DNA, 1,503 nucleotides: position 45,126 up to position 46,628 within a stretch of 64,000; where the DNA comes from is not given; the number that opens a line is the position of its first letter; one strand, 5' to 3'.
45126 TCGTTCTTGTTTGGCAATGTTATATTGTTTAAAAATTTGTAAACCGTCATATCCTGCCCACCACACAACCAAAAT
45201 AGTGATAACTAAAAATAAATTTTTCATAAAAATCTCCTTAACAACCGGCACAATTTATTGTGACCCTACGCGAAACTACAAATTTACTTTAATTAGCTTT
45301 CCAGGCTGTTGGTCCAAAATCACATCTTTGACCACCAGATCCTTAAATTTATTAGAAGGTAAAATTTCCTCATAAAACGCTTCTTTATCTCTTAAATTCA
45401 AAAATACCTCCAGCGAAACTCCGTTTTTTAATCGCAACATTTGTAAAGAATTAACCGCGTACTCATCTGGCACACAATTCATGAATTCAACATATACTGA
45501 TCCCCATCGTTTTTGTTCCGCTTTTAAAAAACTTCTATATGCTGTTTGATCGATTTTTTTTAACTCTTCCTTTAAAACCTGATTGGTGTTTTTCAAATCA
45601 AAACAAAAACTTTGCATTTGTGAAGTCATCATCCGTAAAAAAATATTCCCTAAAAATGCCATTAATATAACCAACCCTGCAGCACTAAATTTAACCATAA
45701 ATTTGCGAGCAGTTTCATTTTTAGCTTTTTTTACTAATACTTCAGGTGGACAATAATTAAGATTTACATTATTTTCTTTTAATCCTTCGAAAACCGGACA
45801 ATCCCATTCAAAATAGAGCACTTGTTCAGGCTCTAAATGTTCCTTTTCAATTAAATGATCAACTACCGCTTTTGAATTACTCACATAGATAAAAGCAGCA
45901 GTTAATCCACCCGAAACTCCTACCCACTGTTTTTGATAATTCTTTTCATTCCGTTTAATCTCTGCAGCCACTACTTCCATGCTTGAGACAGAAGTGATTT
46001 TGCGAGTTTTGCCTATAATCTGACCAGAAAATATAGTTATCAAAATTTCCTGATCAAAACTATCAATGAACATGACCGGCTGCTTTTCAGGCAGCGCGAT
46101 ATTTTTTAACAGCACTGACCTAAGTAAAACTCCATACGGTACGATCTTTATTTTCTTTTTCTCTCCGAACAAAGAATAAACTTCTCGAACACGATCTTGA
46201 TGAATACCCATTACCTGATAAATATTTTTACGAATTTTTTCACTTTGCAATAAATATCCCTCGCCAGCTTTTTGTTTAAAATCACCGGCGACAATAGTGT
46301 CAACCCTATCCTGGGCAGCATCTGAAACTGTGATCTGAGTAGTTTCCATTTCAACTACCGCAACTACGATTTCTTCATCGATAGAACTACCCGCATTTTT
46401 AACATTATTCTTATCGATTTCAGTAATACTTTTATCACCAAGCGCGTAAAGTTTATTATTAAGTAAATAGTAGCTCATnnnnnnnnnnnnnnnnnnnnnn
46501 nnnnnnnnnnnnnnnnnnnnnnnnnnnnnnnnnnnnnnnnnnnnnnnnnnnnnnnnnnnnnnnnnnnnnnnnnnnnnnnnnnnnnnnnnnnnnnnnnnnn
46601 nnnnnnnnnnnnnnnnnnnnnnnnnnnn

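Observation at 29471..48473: One uninterrupted gene array fuses a type IV filament (T2SS/T4P-like) machine to a complete Trb/VirB type IV secretion system, with no coupling protein or relaxase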

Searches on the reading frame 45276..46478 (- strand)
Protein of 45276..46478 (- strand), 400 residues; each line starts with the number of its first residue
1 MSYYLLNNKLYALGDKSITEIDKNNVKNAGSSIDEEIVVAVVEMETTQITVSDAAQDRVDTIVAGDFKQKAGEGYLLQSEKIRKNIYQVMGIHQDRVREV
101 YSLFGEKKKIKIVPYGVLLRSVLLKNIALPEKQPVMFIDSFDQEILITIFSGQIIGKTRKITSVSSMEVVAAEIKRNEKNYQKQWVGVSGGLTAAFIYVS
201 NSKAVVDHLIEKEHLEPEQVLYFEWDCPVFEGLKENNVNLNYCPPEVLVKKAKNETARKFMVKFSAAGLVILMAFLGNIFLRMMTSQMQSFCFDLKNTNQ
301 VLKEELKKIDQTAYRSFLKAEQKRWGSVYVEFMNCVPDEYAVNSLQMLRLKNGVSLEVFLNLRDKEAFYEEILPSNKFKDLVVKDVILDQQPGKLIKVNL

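Call 3: search_protein_families(library=pfam, proteins=[window:45276-46478:-], max_evalue=0.01)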
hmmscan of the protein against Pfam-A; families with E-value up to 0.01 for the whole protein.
window:45276-46478:- (400 aa): 0 families

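Call 26: search_protein_families(library=ncbifam, proteins=[window:45276-46478:-], max_evalue=0.01)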
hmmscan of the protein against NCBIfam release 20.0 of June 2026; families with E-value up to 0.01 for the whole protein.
window:45276-46478:- (400 aa): 1 family
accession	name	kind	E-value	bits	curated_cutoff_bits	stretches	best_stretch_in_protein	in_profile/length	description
NF005970.0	PRK08057.1-4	equivalog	0.0062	15.6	245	0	135-184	190-239/256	cobalt-precorrin-6A reductase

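Call 67: search_solved_structures(query=A2, max_evalue=10)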
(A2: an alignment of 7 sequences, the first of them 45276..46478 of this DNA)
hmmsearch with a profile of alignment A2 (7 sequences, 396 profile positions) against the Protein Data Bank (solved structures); distinct sequences matched with E-value up to 10: 0.

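Call 78: predict_structure(protein=window:45276-46478:-)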
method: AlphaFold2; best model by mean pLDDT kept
length: 400 residues; sequences in the alignment: 1
mean_pLDDT: 36.9   pTM: 0.25
mean pLDDT of the five models: 36.9, 32.2, 29.9, 29.7, 27.8
residues with pLDDT >= 90: 0; 70-90: 0; 50-70: 46; < 50: 354
segments of 3 or more residues with pLDDT < 50: 1-20, 28-95, 109-202, 204-206, 211-213, 219-224, 226-248, 262-365, 376-382, 384-400
pLDDT, mean of each block of 10 residues (from residue 1): 44 41 53 43 30 28 28 28 33 46 50 35 28 27 26 24 26 29 30 33 47 47 44 31 47 54 41 32 32 35 38 37 32 32 30 37 50 46 45 41
secondary structure, 60 per line:
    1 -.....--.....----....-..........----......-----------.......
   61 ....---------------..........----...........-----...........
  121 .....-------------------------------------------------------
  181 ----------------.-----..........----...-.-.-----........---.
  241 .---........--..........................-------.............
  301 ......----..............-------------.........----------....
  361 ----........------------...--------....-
elements in order: E2-6 E9-13 E18-21 H23-32 E37-42 H54-64 H80-89 H94-104 E110-114 H115-125 H203-212 H231-236 H245-251 H255-280 H288-306 H311-324 H338-346 E357-360 H365-372 E385-387 E396-399

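Call 86: search_dna_similar(query=window:45276-46478:-, collection=plasmids, mode=protein, max_evalue=1, max_rows=8)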
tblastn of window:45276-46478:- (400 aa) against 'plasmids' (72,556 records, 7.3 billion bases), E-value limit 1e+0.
No match.

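Call 106: search_protein_representatives(protein=window:45276-46478:-)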
Query: 400 residues. Proteins with E-value up to 0.001 (for the whole library): 73; up to 1e-10: 46; up to 1e-30: 11. The best 73 are listed.
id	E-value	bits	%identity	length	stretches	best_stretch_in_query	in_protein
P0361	9.2e-123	426.3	50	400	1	1-400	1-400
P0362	1.2e-39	152.8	27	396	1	1-400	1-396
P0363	4.5e-39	150.9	28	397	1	5-400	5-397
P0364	5.8e-38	147.3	27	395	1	1-400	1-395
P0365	4.7e-37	144.3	29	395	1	1-400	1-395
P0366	5.0e-36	140.9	29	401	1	1-397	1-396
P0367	1.7e-35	139.2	25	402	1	7-397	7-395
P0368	1.1e-34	136.5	30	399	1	1-400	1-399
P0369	5.0e-34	134.3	26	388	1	31-398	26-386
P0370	2.1e-32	129.0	28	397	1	2-400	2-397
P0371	7.7e-32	127.1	26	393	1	1-400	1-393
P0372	6.9e-30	120.7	27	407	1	1-398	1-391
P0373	9.9e-30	120.2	26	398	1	34-400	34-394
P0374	3.4e-28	115.1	25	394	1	1-396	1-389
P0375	7.2e-25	104.2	25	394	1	1-396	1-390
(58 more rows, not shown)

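Call 108: search_solved_structures(query=A7, max_evalue=10)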
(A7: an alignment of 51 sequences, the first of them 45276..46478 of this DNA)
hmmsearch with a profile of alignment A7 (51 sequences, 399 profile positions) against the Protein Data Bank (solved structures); distinct sequences matched with E-value up to 10: 1.
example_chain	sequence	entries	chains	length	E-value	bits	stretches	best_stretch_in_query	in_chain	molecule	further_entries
6m6z_A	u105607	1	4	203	0.08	15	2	246-316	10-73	TMH4C4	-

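Call 109: search_protein_families(library=pfam, alignment_id=A7, max_evalue=0.01)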
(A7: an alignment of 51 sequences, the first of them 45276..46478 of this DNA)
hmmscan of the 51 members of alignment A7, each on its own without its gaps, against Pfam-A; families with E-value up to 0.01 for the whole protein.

A. member 1, window:45276-46478:- (400 aa): 0 families

B. families by the number of members that match (of 51 scanned): 2 families
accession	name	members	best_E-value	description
PF19511.4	TrbL_5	1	0.0027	Conjugal transfer protein TrbL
PF10927.13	DUF2738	1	0.0054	Protein of unknown function (DUF2738)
